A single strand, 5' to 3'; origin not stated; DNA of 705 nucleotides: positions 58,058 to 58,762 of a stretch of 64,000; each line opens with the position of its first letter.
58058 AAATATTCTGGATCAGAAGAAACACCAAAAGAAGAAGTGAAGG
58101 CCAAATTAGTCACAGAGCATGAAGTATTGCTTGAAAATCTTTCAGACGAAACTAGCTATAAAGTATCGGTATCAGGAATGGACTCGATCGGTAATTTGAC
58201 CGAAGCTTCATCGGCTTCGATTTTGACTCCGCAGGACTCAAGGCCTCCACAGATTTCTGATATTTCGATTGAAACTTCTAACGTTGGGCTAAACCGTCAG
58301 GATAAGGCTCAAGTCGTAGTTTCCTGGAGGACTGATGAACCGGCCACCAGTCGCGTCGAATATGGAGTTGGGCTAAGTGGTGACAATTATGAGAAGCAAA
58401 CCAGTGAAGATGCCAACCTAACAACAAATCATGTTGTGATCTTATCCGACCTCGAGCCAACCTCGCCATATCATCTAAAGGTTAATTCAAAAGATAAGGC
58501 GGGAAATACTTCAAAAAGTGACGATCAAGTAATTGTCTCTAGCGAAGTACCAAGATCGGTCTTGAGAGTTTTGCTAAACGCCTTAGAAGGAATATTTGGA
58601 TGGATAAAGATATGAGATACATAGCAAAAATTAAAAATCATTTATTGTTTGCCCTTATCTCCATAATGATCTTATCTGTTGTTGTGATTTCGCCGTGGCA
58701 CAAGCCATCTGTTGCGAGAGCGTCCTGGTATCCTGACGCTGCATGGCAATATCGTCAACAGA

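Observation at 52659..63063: Two translationally coupled giant surface proteins sharing a conserved C-terminal tail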

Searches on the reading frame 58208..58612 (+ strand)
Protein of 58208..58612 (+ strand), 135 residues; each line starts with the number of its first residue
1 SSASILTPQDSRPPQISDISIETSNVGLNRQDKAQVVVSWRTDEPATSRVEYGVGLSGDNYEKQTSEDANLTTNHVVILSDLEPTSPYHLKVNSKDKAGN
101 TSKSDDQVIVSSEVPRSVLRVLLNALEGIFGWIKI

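Call 13: find_homologous_proteins(query=window:58235-58612:+, max_evalue=0.001)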
Query seq(126 aa) (126 aa): 1 proteins with E <= 0.001 among 7 candidates.
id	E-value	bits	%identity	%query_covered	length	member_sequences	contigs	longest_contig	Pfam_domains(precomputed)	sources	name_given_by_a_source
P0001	3.1e-72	258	88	100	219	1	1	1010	PF25059.2,PF24421.2,PF28407.1,PF00041.28,PF16656.12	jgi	jgi:hypothetical protein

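Call 20: find_related_loci(query=A1, collection=genome_contigs, flank=10000)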
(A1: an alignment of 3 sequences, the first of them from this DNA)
Query A1 (126 aa) in genome_contigs; peptide patterns used: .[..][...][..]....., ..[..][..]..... (x = any residue, [..] = any of these).
108 stretches matched a pattern; 6 encode a relative of the query (tblastn E <= 1e-3); 6 distinct loci.
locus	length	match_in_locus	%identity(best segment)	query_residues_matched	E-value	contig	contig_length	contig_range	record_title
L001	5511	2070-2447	69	1-126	2e-60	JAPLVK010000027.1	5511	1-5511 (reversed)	MAG: Candidatus Berkelbacteria bacterium isolate LacPavin_0419_WC90_MAG_42_10 LacPavin_0419_WC90_scaffold_817888, whole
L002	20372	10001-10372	60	1-124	7e-50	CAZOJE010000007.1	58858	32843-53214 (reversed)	MAG TPA_asm: uncultured Candidatus Saccharibacteria bacterium isolate SRP216815_co1_184 genome assembly, contig: NODE_56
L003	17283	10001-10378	56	1-126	3e-49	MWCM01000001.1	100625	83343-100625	MAG: bacterium ADurb.Bin212 isolate ADurb.Bin212 BWY19_contig000001, whole genome shotgun sequence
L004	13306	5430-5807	55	1-126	2e-49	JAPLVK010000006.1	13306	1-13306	MAG: Candidatus Berkelbacteria bacterium isolate LacPavin_0419_WC90_MAG_42_10 LacPavin_0419_WC90_scaffold_1054439, whole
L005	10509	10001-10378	56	1-126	5e-48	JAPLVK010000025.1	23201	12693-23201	MAG: Candidatus Berkelbacteria bacterium isolate LacPavin_0419_WC90_MAG_42_10 LacPavin_0419_WC90_scaffold_307857, whole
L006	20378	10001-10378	54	1-126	4e-47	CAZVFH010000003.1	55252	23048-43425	MAG TPA_asm: uncultured Candidatus Saccharibacteria bacterium isolate binchicken_co266_194 genome assembly, contig: NODE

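Call 24: search_protein_representatives(alignment_id=A1)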
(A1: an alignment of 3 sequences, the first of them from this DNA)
Query: 3 sequences, 126 profile positions. Proteins with E-value up to 0.001 (for the whole library): 12068; up to 1e-10: 4809; up to 1e-30: 1609. The best 150 are listed.
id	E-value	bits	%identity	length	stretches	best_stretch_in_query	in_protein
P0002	8.1e-232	772.5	-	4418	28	53-125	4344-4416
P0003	7.2e-219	730.6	-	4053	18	10-111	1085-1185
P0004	4.1e-191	640.9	-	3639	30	23-92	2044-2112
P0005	4.4e-187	627.9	-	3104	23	28-114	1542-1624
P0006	7.5e-171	575.5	-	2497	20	29-100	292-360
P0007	8.1e-171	575.3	-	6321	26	2-124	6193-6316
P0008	2.2e-155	525.5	-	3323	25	20-101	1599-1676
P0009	7.2e-148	501.2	-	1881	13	26-106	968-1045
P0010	2.9e-144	489.5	-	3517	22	11-125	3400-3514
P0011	1.6e-142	483.9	-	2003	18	1-125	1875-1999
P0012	5.6e-135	459.5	-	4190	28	25-93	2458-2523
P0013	5.7e-132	449.8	-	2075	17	27-105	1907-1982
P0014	7.1e-120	410.7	-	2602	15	1-125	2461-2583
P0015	1.5e-119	409.7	-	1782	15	27-102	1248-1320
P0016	1.8e-119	409.4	-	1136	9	25-110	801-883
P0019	8.3e-113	387.9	-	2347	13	3-125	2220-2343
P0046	4.2e-93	324.2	-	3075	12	1-125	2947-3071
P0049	3.9e-92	321.1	-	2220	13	4-125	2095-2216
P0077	1.4e-82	290.2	-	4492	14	1-124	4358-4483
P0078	1.4e-81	287.0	-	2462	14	1-125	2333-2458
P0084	1.7e-79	280.2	-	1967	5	1-126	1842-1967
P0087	3.6e-79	279.2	-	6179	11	3-125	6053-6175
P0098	3.5e-77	272.8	-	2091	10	3-124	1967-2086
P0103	1.4e-75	267.5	-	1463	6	1-124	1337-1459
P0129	1.5e-71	254.5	-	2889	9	2-125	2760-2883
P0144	4.3e-69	246.6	-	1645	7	1-124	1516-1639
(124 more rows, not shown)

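Call 28: search_protein_families(library=pfam, proteins=[P0001, window:58235-58612:+], max_evalue=10)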
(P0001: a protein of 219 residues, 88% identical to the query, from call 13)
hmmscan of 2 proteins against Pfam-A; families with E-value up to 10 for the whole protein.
P0001 (219 aa): 13 families
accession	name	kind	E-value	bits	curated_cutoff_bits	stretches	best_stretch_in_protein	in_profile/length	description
PF16656.11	Pur_ac_phosph_N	-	1.9e-12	48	30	2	112-181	8-83/93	Purple acid Phosphatase, N-terminal domain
PF00041.27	fn3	-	4.2e-09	36.9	25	2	112-188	8-78/84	Fibronectin type III domain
PF25059.1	FN3_DSCAM-DSCAML_C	-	1.5e-08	35.3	39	2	154-186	40-72/89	DSCAM/DSCAML C-terminal Fn3-like domain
PF24421.1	Ig_J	-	3e-07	30.9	29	2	1-88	9-98/104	Tip attachment protein J, Ig-like domain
PF13750.12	Big_3_3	-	6.5e-05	23.1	27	2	44-91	100-147/157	Bacterial Ig-like domain (group 3)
PF09294.16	Interfer-bind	-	0.0037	18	21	2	147-180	53-86/104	Interferon-alpha/beta receptor, fibronectin type III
PF19077.6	Big_13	-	0.012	16.5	27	1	172-190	77-95/102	Bacterial Ig-like domain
PF12245.14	Big_3_2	-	0.012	16.2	23.3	1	115-194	31-119/122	Bacterial Ig-like domain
PF25788.1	Ig_Rha78A_N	-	0.031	15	27.4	1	116-193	16-98/105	Rha78A-like, N-terminal immunoglobulin domain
PF01230.28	HIT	-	0.067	14.3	21.5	1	148-192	3-47/98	HIT domain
PF24169.1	Fn3-I_PB4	-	0.077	13.9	27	1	49-78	43-72/88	Straight fiber protein PB4 first Fn3-like domain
PF11969.13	DcpS_C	-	0.089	13.7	24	1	146-185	9-48/114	Scavenger mRNA decapping enzyme C-term binding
PF10179.15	NDNF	-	0.091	13.3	27.3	0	153-179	83-109/127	Neuron-derived neurotrophic factor, first Fn(III) domain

seq(126 aa): 6 families
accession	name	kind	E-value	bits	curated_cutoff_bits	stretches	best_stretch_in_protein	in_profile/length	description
PF16656.11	Pur_ac_phosph_N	-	3.7e-07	31.1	30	1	19-91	8-84/93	Purple acid Phosphatase, N-terminal domain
PF00041.27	fn3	-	0.00022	21.8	25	1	19-95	8-78/84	Fibronectin type III domain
PF25059.1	FN3_DSCAM-DSCAML_C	-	0.00074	20.2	39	1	61-94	40-73/89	DSCAM/DSCAML C-terminal Fn3-like domain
PF12245.14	Big_3_2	-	0.018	15.6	23.3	1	19-101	28-119/122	Bacterial Ig-like domain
PF15418.12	DUF4625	-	0.097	13.4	27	1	51-99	81-128/131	Domain of unknown function (DUF4625)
PF09294.16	Interfer-bind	-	0.14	12.9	21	1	54-94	53-87/104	Interferon-alpha/beta receptor, fibronectin type III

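Call 31: search_protein_families(library=pfam, proteins=[L003:10455-11213:+, L003:11188-12399:+, L003:14120-16459:+, L001:2512-3015:+], max_evalue=0.001)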
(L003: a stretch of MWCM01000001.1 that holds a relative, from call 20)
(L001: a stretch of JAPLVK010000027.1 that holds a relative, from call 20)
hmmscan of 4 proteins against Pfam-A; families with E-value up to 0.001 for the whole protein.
L003:10455-11213:+ (252 aa): 5 families
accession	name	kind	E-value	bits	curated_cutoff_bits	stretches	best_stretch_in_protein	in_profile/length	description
PF00005.33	ABC_tran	-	4.4e-32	112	25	1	47-195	1-136/137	ABC transporter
PF13304.12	AAA_21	-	3.1e-05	24.6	27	0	59-80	1-22/304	AAA domain, putative AbiEii toxin, Type IV TA system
PF01637.24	ATPase_2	-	0.00068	19.9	33.2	0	57-78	20-41/225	ATPase domain predominantly from Archaea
PF03193.22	RsgA_GTPase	-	0.00085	19.6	30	0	51-79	101-128/174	RsgA GTPase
PF03215.21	Rad17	-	0.00098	19.5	23.8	0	54-81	42-69/186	Rad17 P-loop domain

L003:11188-12399:+ (403 aa): 2 families
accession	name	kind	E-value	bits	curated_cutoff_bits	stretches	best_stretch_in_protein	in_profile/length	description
PF02687.27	FtsX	-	3.3e-22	79.2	25.5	1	272-393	2-117/120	FtsX-like permease C-terminal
PF12704.14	MacB_PCD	-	7.1e-11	43.2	27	1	28-234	2-194/207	MacB-like periplasmic core domain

L003:14120-16459:+ (779 aa): 3 families
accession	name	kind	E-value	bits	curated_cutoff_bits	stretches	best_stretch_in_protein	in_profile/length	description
PF01326.24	PPDK_N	-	5.5e-110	368.1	27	1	25-335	2-323/328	Pyruvate phosphate dikinase, AMP/ATP-binding domain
PF02896.24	PEP-utilizers_C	-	1.2e-71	241.8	22.8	1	480-768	17-292/293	PEP-utilising enzyme, PEP-binding domain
PF00391.29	PEP-utilizers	-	3.9e-29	100.5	23.1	1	378-447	3-72/72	PEP-utilising enzyme, mobile domain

L001:2512-3015:+ (167 aa): 2 families
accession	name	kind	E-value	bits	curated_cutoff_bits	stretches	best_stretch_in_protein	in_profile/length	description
PF05635.17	23S_rRNA_IVP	-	1.3e-11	45.1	33.8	1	11-89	1-81/106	23S rRNA-intervening sequence protein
PF00079.25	Serpin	-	0.00069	19.4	27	1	54-159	37-138/370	Serpin (serine protease inhibitor)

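Call 46: predict_structure(alignment_id=A4)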
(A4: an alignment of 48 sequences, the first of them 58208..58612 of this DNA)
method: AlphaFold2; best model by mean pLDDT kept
length: 135 residues; sequences in the alignment: 48
mean_pLDDT: 86.5   pTM: 0.71
mean pLDDT of the five models: 86.5, 84.8, 84.5, 82.5, 82.4
residues with pLDDT >= 90: 77; 70-90: 36; 50-70: 22; < 50: 0
segments of 3 or more residues with pLDDT < 50: none
pLDDT, mean of each block of 10 residues (from residue 1): 68 96 79 91 97 89 94 96 93 96 94 70 76 63
secondary structure, 60 per line:
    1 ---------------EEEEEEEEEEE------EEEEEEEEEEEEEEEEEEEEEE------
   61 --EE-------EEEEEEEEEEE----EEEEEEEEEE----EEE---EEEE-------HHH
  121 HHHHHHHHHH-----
elements in order: E16-26 E33-54 E72-82 E87-96 E101-103 E107-110 H118-130

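Call 50: find_related_loci(query=A4, collection=viral_contigs, flank=10000)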
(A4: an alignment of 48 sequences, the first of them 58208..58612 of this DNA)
Query A4 (135 aa) in viral_contigs; peptide patterns used: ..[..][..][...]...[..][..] (x = any residue, [..] = any of these).
27 stretches matched a pattern; 2 encode a relative of the query (tblastn E <= 1e-3); 2 distinct loci.
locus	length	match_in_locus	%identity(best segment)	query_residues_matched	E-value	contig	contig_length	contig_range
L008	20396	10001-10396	42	5-133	1e-33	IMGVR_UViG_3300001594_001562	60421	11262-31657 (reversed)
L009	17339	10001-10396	41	5-133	2e-32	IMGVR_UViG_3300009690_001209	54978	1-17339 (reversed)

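Call 51: fold_search(model_id=the predicted structure, library=pdb)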
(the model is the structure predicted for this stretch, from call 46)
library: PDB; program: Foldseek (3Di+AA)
matches with E <= 10: 1596; with E <= 0.001: 1
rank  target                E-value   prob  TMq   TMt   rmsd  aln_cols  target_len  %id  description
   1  8fn8_B                6.6e-04  1.00  0.45  0.58   5.0       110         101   20  Crystal structure of the C-terminal Fg domain of TNC with the single FN domain of PTPRZ (released 2023-07-12)
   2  8btk_TA               1.1e-03  1.00  0.45  0.38   6.2       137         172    9  Structure of the TRAP complex with the Sec translocon and a translating ribosome (released 2023-05-24)
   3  8fn9_H                1.6e-03  1.00  0.46  0.60   5.2       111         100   19  Crystal structure of the C-terminal Fg domain of TNR with the single FN domain of PTPRZ (released 2023-07-12)
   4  2n1k_MODEL_1_A        1.8e-03  1.00  0.41  0.50   7.3       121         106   25  Structure of the Third Type III Domain from Human Fibronectin (released 2015-11-11)
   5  8fn9_D                1.9e-03  1.00  0.43  0.56   5.9       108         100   18  Crystal structure of the C-terminal Fg domain of TNR with the single FN domain of PTPRZ (released 2023-07-12)
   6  1va9_MODEL_1_A        2.2e-03  1.00  0.58  0.63   5.6       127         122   16  Solution structure of the second FNIII domain of DSCAML1 protein (released 2005-02-22)
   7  1uen_MODEL_1_A        2.3e-03  1.00  0.46  0.49   9.0       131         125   17  Solution Structure of The Third Fibronectin III Domain of Human KIAA0343 Protein (released 2003-11-19)
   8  2dle_MODEL_1_A        2.6e-03  1.00  0.40  0.51   8.9       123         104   12  Solution structure of the fourth fn3 domain of human receptor-type tyrosine-protein phosphatase eta (released 2006-10-18)
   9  1x5z_MODEL_1_A        2.7e-03  1.00  0.54  0.62   9.3       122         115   16  Solution structure of the fibronectin type-III domain of human protein tyrosine phosphatase, receptor type, D  (released 2005-11-17)
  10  4n68                  2.7e-03  1.00  0.47  0.61   4.0       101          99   17  Crystal structure of an internal FN3 domain from human Contactin-5 [PSI-NYSGRC-005804] (released 2013-10-30)
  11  1wis_MODEL_1_A        2.9e-03  1.00  0.45  0.49   7.9       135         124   21  Solution structure of the fifth FNIII domain from human KIAA1514 protein (released 2005-07-19)
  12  1xq4_A                3.2e-03  1.00  0.42  0.45   5.8       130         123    9  Crystal Structure of the Putative ApaA Protein from Bordetella pertussis, Northeast Structural Genomics Target BeR40 (released 2004-11-09)
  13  6s7o_G                3.2e-03  1.00  0.39  0.16   9.7       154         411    8  Cryo-EM structure of human oligosaccharyltransferase complex OST-A (released 2019-12-18)
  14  1kf9_C                3.4e-03  1.00  0.52  0.42   3.2       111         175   17  PHAGE DISPLAY DERIVED VARIANT OF HUMAN GROWTH HORMONE COMPLEXED WITH TWO COPIES OF THE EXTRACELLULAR DOMAIN OF ITS REC (released 2002-11-20)
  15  4wtw_B                3.4e-03  1.00  0.39  0.54   5.1        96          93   21  Crystal structure of the third FnIII domain of integrin beta4 (released 2015-02-11)
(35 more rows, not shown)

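Call 62: search_protein_families(library=pfam, proteins=[L008:11213-13240:+], max_evalue=0.001)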
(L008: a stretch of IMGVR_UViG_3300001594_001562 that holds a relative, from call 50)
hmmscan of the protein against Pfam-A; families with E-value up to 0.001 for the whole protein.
L008:11213-13240:+ (676 aa): 2 families
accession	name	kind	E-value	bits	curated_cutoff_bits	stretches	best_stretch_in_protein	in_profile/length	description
PF02687.27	FtsX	-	4.2e-18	66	25.5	1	546-668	3-119/120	FtsX-like permease C-terminal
PF12704.14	MacB_PCD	-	2.5e-14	54.5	27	1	96-247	1-150/207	MacB-like periplasmic core domain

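Call 68: list_cluster_members(proteins=[P0084, P0103, P0002, P0007, P0010, P0011, P0046, P0087, P0077, P0144])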
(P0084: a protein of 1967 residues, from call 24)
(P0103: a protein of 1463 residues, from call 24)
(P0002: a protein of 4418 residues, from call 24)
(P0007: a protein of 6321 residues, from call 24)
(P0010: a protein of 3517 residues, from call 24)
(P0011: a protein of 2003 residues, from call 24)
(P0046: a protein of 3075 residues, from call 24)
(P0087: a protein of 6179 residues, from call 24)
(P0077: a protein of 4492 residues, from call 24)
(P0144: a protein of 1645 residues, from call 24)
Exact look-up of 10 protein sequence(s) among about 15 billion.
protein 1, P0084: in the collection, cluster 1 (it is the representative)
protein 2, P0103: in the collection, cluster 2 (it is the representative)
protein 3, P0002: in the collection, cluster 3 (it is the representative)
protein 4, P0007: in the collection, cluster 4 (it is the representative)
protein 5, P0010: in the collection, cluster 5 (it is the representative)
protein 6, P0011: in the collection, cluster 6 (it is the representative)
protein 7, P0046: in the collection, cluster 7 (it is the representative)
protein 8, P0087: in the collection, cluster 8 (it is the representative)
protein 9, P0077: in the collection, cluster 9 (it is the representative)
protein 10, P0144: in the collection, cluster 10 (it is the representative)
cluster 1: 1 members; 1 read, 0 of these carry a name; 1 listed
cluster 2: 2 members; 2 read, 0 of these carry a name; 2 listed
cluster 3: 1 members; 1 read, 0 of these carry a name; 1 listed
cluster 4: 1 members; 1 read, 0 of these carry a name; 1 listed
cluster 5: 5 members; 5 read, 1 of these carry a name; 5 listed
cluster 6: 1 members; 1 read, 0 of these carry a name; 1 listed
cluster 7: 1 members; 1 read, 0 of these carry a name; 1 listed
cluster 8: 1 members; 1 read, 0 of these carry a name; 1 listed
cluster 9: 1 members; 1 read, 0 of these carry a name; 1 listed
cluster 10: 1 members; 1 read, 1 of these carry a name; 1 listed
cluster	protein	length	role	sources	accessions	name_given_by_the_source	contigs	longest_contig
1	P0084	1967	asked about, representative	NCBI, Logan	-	-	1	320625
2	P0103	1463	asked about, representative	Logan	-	-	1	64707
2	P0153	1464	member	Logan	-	-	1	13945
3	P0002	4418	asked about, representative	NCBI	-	-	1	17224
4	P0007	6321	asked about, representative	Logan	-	-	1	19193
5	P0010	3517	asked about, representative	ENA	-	-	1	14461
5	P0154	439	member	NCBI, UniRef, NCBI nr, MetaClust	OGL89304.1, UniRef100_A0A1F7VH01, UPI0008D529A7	hypothetical protein A3I45_02715 [Candidatus Uhrbacteria bacterium ... | Fibronectin type-III domain-containing protein n=1 Tax=Candidatus Uhrbacteria bacterium ... | MAG: hypothetical protein A3I45_02715 [Candidatus Uhrbacteria bacterium ...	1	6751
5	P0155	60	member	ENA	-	-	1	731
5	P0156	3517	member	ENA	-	-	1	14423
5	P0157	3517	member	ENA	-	-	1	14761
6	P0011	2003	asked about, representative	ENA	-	-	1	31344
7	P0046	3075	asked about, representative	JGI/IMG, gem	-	-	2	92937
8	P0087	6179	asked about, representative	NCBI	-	-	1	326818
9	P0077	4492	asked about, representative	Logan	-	-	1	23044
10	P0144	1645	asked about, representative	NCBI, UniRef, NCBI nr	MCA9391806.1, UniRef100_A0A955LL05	hypothetical protein KC614_01210 [candidate division WWE3 bacterium] | Fibronectin type-III domain-containing protein n=1 Tax=candidate division WWE3 bacterium ... | hypothetical protein [candidate division WWE3 bacterium]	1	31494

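Call 71: find_encoding_contigs(protein=P0084, flank=10000, max_places=3)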
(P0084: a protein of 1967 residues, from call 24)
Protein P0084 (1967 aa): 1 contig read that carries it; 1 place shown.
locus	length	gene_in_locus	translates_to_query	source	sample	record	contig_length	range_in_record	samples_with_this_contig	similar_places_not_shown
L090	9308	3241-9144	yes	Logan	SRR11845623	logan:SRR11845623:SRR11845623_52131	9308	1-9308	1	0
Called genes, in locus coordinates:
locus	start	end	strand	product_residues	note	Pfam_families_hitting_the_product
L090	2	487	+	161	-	?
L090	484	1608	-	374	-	PF00579:tRNA-synt_1b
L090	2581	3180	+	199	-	-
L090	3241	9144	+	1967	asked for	PF13385:Laminin_G_3, PF00041:fn3 (faint), PF25059:FN3_DSCAM-DSCAML_C (faint), PF24421:Ig_J (faint), PF28407:Ig_ANOS1 (faint), PF16656:Pur_ac_phosph_N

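Call 72: find_encoding_contigs(protein=P0103, flank=10000, max_places=3)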
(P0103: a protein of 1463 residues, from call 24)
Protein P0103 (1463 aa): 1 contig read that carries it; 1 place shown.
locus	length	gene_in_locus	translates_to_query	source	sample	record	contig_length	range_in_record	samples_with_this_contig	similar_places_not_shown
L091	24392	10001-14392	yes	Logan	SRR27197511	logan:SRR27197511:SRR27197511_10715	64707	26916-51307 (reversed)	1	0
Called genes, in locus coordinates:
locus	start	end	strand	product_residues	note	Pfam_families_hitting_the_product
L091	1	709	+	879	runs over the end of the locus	PF22680:Glyco_hydro_123_N_2 (faint)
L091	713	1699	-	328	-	PF00579:tRNA-synt_1b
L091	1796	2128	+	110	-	-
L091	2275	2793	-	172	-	-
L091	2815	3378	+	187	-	-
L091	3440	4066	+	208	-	-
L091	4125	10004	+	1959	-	PF00041:fn3 (faint), PF25059:FN3_DSCAM-DSCAML_C (faint), PF28407:Ig_ANOS1 (faint), PF16656:Pur_ac_phosph_N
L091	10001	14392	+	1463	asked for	PF10102:DUF2341, PF13385:Laminin_G_3 (weak), PF10102:DUF2341, PF00754:F5_F8_type_C (weak), PF00041:fn3 (faint), PF25059:FN3_DSCAM-DSCAML_C (faint), PF16656:Pur_ac_phosph_N, PF23376:Fn3_VIN3 (faint)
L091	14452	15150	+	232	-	PF00005:ABC_tran, PF13304:AAA_21 (faint)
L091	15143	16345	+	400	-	PF12704:MacB_PCD, PF02687:FtsX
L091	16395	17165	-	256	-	-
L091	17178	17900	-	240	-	-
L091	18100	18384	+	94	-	PF00166:Cpn10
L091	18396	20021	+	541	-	PF00118:Cpn60_TCP1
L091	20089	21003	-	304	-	-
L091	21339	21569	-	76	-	-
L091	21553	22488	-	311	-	PF02899:Phage_int_SAM_1, PF13495:Phage_int_SAM_4 (faint), PF00589:Phage_integrase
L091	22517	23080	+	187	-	PF02245:Pur_DNA_glyco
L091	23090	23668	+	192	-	PF01569:PAP2, PF14378:PAP2_3 (weak)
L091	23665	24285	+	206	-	-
